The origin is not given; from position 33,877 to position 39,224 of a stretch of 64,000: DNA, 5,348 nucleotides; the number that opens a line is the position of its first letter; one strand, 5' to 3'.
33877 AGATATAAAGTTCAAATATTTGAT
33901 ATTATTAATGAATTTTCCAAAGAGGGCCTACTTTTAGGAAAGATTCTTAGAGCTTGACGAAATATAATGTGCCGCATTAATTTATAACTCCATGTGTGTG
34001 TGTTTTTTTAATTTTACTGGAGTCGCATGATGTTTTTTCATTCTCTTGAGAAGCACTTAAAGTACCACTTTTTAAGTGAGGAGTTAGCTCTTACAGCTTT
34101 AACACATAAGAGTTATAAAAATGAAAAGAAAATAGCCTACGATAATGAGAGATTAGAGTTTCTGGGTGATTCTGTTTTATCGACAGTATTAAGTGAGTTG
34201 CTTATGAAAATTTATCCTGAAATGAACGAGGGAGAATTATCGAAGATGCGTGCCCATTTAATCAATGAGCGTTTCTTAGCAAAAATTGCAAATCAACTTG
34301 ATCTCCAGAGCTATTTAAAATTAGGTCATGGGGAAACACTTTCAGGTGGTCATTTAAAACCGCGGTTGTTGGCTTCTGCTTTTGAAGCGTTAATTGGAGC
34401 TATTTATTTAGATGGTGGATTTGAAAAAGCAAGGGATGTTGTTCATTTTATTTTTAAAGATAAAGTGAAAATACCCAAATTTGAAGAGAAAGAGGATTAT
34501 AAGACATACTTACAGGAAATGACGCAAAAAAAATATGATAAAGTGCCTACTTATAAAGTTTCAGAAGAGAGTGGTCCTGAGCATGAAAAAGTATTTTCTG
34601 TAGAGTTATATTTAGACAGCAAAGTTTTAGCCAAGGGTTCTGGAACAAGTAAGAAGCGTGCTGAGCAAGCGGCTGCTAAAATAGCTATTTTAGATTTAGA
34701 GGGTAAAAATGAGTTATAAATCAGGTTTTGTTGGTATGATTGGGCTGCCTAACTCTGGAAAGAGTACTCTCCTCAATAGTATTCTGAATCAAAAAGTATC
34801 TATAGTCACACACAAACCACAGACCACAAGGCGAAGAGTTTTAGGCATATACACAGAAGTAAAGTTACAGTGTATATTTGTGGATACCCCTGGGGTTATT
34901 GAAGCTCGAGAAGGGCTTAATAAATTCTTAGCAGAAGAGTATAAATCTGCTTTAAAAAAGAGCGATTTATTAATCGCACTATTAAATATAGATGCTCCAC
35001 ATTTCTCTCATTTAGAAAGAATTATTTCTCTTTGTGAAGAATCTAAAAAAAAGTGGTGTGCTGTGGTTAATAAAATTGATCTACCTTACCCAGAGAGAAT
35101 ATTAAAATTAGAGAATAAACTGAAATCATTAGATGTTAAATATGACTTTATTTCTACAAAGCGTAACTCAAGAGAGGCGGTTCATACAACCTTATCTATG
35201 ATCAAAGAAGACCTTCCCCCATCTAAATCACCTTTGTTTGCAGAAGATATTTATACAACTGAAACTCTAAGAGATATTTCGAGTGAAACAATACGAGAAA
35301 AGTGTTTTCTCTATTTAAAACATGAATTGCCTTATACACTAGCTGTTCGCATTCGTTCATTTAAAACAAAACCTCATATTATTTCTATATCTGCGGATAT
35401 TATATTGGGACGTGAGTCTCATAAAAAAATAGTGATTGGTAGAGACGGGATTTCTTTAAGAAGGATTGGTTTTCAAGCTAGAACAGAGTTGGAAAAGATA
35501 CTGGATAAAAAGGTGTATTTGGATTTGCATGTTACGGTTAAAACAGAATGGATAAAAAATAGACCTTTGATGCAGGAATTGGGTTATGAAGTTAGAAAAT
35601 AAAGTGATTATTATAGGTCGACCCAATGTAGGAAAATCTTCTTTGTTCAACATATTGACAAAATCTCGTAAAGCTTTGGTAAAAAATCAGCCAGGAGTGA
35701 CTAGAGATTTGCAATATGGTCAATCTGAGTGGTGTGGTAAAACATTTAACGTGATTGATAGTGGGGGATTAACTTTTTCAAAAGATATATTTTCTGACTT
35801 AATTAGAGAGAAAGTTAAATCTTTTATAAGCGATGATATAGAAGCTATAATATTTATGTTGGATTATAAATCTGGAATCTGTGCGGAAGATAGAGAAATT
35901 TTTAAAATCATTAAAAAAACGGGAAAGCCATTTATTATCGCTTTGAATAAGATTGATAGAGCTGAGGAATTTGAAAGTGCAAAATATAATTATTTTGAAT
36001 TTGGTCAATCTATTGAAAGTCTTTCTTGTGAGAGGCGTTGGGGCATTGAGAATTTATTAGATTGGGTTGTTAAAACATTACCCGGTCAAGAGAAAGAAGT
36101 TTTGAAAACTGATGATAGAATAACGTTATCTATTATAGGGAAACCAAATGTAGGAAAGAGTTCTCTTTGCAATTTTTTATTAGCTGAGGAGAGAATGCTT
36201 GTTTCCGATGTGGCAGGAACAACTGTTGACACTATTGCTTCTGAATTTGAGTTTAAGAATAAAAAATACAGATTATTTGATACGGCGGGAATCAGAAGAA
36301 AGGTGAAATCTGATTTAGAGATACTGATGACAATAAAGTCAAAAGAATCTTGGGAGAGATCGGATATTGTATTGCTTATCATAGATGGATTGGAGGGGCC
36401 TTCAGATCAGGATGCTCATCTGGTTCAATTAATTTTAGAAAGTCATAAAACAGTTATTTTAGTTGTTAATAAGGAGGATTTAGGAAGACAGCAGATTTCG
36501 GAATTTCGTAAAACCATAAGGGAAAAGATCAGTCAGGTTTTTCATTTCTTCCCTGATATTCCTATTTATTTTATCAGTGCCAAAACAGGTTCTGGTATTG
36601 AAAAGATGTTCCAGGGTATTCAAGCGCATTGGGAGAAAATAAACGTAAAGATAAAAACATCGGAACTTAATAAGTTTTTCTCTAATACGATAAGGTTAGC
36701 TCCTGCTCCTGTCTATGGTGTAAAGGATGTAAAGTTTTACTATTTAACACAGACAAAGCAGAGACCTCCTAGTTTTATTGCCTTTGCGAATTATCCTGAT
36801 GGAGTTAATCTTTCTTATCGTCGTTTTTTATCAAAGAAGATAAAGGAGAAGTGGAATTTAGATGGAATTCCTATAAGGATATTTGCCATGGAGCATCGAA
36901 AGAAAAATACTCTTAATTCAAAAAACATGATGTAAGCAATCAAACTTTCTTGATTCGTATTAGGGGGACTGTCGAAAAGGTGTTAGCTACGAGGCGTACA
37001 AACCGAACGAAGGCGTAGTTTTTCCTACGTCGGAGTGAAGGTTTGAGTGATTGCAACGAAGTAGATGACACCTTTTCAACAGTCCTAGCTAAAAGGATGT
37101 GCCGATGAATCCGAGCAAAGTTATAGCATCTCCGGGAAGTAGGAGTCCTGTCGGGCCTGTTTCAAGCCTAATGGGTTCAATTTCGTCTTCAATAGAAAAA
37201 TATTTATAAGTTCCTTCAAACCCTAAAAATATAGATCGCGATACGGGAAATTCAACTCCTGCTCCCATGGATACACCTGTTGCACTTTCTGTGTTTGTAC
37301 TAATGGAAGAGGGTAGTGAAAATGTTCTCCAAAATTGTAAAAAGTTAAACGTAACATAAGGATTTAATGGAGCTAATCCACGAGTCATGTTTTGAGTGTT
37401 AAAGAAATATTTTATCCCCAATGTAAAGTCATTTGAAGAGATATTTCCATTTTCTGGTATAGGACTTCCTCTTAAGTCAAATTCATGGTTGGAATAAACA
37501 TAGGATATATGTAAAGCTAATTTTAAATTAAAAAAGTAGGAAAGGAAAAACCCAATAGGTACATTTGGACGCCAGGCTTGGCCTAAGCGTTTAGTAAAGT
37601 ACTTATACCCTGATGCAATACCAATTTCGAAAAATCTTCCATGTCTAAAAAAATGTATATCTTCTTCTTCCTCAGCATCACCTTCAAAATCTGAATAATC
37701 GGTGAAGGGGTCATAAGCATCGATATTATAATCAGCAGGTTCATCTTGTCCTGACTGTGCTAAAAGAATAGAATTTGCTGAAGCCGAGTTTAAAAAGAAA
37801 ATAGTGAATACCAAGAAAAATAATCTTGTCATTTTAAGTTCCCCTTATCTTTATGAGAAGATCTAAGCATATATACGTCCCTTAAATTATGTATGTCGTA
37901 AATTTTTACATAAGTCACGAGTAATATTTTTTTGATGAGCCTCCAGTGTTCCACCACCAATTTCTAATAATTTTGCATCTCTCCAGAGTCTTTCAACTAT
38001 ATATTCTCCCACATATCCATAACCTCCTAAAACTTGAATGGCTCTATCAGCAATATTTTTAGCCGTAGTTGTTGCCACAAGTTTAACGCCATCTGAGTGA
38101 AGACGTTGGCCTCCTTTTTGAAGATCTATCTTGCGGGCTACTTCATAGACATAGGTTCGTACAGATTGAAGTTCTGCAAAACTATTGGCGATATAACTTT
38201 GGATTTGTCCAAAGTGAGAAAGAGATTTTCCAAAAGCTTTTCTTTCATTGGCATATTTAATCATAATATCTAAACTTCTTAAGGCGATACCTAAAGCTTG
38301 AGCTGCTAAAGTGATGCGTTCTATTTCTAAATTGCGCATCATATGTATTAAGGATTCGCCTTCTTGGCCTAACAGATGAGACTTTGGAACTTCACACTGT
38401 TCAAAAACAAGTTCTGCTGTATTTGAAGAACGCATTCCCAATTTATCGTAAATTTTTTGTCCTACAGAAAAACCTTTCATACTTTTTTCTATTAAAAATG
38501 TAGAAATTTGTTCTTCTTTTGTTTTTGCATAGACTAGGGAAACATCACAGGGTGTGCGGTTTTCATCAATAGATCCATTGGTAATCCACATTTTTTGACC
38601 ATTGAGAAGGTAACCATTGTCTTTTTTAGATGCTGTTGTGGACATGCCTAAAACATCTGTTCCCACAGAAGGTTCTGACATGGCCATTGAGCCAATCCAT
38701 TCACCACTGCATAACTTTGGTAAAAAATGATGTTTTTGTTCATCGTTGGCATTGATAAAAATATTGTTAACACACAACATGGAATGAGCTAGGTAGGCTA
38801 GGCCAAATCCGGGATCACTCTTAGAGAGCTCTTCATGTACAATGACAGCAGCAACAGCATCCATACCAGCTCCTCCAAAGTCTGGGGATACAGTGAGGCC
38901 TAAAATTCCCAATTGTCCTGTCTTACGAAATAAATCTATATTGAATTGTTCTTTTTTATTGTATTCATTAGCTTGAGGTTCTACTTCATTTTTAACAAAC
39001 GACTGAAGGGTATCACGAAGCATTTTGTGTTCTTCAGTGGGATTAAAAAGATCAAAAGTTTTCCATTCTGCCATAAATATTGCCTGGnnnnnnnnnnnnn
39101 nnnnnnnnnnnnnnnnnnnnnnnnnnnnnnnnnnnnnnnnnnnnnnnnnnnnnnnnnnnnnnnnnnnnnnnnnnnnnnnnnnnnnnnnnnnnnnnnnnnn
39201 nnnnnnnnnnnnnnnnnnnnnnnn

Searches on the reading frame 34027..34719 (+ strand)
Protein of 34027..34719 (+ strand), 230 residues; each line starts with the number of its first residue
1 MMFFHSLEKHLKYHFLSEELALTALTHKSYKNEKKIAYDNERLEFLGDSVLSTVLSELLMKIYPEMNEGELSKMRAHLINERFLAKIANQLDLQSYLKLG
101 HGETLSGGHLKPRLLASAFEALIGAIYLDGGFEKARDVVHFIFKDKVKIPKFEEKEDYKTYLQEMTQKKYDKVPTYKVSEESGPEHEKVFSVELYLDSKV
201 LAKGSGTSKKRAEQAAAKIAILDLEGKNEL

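Call 44: search_protein_families(library=pfam, proteins=[window:34027-34719:+], max_evalue=0.00001)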
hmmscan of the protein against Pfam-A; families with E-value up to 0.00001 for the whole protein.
window:34027-34719:+ (230 aa): 4 families
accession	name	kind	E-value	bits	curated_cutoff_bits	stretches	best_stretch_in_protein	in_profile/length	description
PF14622.11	Ribonucleas_3_3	-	2.8e-39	134.6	35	1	18-144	2-126/128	Ribonuclease-III-like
PF00636.31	Ribonuclease_3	-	9.1e-26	91.1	27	1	41-131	1-102/102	Ribonuclease III domain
PF00035.32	dsrm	-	2.8e-16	60.3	23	1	158-224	1-66/66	Double-stranded RNA binding motif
PF22935.1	RM44_endonuclase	-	9.7e-08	32.6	27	1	14-126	16-139/139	Large ribosomal subunit protein mL44, endonuclease domain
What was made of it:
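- An RNase III gene lies in the window at 34027-34719 (call 44).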

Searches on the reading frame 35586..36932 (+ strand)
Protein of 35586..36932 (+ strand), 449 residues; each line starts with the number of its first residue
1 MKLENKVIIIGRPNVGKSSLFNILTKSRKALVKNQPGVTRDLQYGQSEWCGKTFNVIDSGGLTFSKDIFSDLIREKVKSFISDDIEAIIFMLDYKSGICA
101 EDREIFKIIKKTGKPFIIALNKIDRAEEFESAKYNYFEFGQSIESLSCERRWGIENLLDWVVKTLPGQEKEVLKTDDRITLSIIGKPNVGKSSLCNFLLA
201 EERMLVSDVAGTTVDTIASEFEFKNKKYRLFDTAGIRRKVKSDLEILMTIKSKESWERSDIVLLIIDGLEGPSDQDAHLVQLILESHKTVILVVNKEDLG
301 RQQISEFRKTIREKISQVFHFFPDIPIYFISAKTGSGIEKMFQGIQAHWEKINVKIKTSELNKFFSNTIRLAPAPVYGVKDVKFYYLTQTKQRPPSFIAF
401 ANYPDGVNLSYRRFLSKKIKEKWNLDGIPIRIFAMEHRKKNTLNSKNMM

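Call 28: search_protein_families(library=pfam, proteins=[window:35586-36932:+])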
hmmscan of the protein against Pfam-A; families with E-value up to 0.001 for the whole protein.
window:35586-36932:+ (449 aa): 15 families
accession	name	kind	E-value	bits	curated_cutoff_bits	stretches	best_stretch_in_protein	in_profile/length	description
PF01926.29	MMR_HSR1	-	8.3e-51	171.3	21.9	2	6-122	1-113/113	50S ribosome-binding GTPase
PF02421.24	FeoB_N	-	1.9e-27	96.2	27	2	6-129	2-121/156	Ferrous iron transport protein B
PF00009.33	GTP_EFTU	-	2.5e-24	86.3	26.5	2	209-348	52-185/188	Elongation factor Tu GTP binding domain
PF14714.11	KH_dom-like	-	6.1e-23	81.3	27.3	1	355-433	1-79/81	KH-domain-like of EngA bacterial GTPase enzymes, C-terminal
PF04548.22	AIG1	-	3.1e-13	50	27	1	6-111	2-109/212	AIG1 family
PF03193.22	RsgA_GTPase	-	3.2e-11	43.8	30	1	109-212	49-140/174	RsgA GTPase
PF00071.28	Ras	-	2e-08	34.4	21.6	1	183-346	4-157/162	Ras family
PF00350.29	Dynamin_N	-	2.6e-07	31.3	27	0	7-40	1-33/168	Dynamin family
PF08477.19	Roc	-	1.1e-06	29.3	27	0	182-238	3-68/119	Ras of Complex, Roc, domain of DAPkinase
PF09439.16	SRPRB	-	1e-05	25.5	25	0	4-93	3-81/178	Signal recognition particle receptor beta subunit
PF16897.10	MMR_HSR1_Xtn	-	4.1e-05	23.9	35.2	0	115-165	57-104/106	C-terminal region of MMR_HSR1 domain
PF13238.12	AAA_18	-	0.00017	22.5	29.4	0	183-220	3-34/128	AAA domain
PF04670.18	Gtr1_RagA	-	0.00022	21.1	22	0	6-107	1-99/232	Gtr1/RagA G protein conserved region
PF03029.23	ATP_bind_1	-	0.00027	21.2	27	0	208-348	73-237/240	Conserved hypothetical ATP binding protein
PF20720.3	nSTAND3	-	0.00027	21.1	27.2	0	4-27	17-40/155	Novel STAND NTPase 3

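Call 30: find_related_loci(query=window:35586-36932:+, collection=genome_contigs, flank=10000)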
Query window:35586-36932:+ (449 aa) in genome_contigs; peptide patterns used: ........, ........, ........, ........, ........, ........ (x = any residue, [..] = any of these).
117 stretches matched a pattern; 12 encode a relative of the query (tblastn E <= 1e-3); 12 distinct loci.
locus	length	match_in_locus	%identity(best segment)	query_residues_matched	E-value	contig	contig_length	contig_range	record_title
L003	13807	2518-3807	40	6-433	5e-92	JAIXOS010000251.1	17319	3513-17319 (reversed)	MAG: Chitinophagaceae bacterium isolate C1_MAG_00036 C1_MAG_00036_000000000479, whole genome shotgun sequence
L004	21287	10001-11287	40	6-433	3e-91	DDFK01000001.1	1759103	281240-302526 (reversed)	MAG TPA_asm: Chitinophagaceae bacterium UBA1930 UBA1930_contig_126, whole genome shotgun sequence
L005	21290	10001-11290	40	6-433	1e-90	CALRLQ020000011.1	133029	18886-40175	MAG: Rhizobium sp. Q54 isolate JJ-KC21115-111-1-m1-bin271 genome assembly, contig: JJ-ST915-40-C52, whole genome shotgun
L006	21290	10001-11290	40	6-433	7e-90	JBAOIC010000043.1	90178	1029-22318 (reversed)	MAG: Chitinophagaceae bacterium isolate AS_Ams2_Bin33 np2-np3_contig_54629, whole genome shotgun sequence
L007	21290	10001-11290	39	6-433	6e-89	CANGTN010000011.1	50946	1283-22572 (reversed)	MAG: Chitinophagaceae bacterium isolate RE-15aug16-144 genome assembly, contig: RE-15aug16-C499, whole genome shotgun se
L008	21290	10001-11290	39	6-433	7e-88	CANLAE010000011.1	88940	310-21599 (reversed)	MAG: Chitinophagaceae bacterium isolate ZE-13may13-156 genome assembly, contig: ZE-13may13-C190, whole genome shotgun se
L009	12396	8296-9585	38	6-433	2e-87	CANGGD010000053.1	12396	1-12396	MAG: Chitinophagaceae bacterium isolate Jr-28jun17-102 genome assembly, contig: Jr-28jun17-C7543, whole genome shotgun s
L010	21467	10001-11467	34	6-441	2e-84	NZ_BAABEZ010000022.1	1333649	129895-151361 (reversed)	Rurimicrobium arvi strain JCM 31921 sequence22, whole genome shotgun sequence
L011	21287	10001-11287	37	6-433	8e-83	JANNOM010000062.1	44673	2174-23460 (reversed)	MAG: Chitinophagaceae bacterium isolate SOY_34_metabat_331 SOY_34_k141_3312089, whole genome shotgun sequence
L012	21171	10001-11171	30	6-348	1e-54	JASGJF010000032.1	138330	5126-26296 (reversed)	MAG: Chitinophagaceae bacterium isolate 5N407 JMF-2111-06-0005.ont.bin.407_31, whole genome shotgun sequence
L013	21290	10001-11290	40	6-433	2e-90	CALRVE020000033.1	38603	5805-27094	MAG: Asaia bogorensis isolate JJ-KV14-14-1-m2-bin69 genome assembly, contig: JJ-VR11D3-38-C83, whole genome shotgun sequ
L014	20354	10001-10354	30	10-125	9e-7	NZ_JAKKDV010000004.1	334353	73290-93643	Flaviramulus multivorans strain M-M16 s_multi-1_4, whole genome shotgun sequence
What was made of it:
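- Tried and rejected: A Der-based genome scan for close relatives returned only unrelated genomes at about 40% identity (call 30).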

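Call 100: search_protein_families(library=pfam, proteins=[L023:4741-5157:-], max_evalue=0.05)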
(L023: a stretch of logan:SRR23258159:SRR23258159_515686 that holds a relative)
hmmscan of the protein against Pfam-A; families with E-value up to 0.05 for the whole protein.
L023:4741-5157:- (138 aa): 0 families

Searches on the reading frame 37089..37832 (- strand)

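Call 28: search_protein_families(library=pfam, proteins=[window:37089-37832:-])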
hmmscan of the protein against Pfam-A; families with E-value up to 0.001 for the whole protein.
window:37089-37832:- (247 aa): 1 family
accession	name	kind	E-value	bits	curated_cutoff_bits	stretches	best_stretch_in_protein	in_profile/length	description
PF13505.12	OMP_b-brl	-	1.3e-08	35.6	28.7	1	90-212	43-155/175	Outer membrane protein beta-barrel domain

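Call 100: search_protein_families(library=pfam, proteins=[L023:4741-5157:-], max_evalue=0.05)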
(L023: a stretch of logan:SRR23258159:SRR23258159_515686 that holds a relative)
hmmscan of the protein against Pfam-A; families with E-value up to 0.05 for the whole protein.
L023:4741-5157:- (138 aa): 0 families

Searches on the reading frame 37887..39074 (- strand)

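Call 28: search_protein_families(library=pfam, proteins=[window:37887-39074:-])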
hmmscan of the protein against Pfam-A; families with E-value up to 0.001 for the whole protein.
window:37887-39074:- (395 aa): 4 families
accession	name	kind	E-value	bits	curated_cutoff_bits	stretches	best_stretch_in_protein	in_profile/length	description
PF00441.29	Acyl-CoA_dh_1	-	6.9e-36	124.1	22.4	1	245-387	7-148/150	Acyl-CoA dehydrogenase, C-terminal domain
PF02771.21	Acyl-CoA_dh_N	-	9e-35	119.9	22.9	1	13-125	1-113/113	Acyl-CoA dehydrogenase, N-terminal domain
PF02770.24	Acyl-CoA_dh_M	-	4e-22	78.6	33.3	1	129-227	1-97/97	Acyl-CoA dehydrogenase, middle domain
PF08028.16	Acyl-CoA_dh_2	-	1.9e-15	57.7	22.7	1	254-369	1-125/134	Acyl-CoA dehydrogenase, C-terminal domain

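Call 100: search_protein_families(library=pfam, proteins=[L023:4741-5157:-], max_evalue=0.05)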
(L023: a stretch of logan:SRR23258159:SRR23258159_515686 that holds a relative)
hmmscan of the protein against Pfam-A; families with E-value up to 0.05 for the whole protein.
L023:4741-5157:- (138 aa): 0 families
